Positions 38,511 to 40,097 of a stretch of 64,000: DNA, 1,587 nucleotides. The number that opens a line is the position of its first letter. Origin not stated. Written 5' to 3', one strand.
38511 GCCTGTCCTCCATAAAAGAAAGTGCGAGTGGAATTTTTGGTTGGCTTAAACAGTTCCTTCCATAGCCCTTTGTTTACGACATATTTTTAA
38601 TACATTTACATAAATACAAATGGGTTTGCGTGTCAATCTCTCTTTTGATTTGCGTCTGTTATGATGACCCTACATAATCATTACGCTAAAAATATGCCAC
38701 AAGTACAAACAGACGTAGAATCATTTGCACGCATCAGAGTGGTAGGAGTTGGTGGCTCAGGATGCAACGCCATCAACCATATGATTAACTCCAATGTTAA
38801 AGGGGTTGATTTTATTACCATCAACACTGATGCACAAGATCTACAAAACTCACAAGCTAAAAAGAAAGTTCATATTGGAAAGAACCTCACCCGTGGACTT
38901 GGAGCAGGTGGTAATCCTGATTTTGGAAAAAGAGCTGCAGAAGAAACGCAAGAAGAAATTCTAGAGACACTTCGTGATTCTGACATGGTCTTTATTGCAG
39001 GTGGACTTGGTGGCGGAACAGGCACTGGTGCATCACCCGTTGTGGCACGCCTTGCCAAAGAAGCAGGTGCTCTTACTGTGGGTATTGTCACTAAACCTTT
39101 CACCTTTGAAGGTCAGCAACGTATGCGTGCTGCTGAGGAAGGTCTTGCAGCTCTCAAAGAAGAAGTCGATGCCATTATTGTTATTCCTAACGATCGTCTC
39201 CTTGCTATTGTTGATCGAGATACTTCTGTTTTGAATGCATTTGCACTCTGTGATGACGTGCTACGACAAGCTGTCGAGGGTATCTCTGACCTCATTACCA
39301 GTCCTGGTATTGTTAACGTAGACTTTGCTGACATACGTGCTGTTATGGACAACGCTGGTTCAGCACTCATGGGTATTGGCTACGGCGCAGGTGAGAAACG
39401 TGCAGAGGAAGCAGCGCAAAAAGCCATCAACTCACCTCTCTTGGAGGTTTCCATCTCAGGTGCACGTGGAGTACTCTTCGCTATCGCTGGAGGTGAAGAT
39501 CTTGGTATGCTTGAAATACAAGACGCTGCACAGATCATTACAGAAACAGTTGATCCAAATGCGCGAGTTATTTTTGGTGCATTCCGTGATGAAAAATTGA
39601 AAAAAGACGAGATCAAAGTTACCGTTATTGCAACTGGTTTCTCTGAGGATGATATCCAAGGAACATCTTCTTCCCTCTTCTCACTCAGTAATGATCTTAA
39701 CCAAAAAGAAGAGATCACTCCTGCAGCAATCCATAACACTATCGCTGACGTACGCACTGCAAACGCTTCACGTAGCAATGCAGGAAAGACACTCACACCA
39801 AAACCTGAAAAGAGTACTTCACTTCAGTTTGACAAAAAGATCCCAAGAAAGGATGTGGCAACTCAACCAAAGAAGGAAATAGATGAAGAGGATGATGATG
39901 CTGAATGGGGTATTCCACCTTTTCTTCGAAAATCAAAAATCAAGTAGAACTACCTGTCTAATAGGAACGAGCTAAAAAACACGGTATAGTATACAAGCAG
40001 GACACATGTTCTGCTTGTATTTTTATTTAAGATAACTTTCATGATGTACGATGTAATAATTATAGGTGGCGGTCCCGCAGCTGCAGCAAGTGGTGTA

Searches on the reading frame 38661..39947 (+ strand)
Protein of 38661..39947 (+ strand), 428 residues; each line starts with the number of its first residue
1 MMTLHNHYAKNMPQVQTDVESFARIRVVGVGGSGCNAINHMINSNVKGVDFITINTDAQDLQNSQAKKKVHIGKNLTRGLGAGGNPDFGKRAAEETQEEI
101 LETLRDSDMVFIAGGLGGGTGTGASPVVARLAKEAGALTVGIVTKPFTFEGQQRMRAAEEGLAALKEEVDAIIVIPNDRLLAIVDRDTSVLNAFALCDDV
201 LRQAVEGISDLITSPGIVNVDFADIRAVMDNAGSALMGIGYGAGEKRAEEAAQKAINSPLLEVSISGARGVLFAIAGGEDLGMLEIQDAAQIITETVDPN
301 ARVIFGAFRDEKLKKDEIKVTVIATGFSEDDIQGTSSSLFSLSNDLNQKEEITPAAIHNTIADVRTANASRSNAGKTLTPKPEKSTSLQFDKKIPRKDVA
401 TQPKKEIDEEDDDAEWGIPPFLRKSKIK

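Call 57: search_protein_families(library=ncbifam, proteins=[window:38661-39947:+], max_evalue=1e-10)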
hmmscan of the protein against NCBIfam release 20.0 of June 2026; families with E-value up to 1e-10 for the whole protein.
window:38661-39947:+ (428 aa): 1 family
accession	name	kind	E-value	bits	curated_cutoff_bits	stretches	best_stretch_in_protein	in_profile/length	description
TIGR00065.1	ftsZ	equivalog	3.9e-129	431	295.2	1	17-342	12-337/353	cell division protein FtsZ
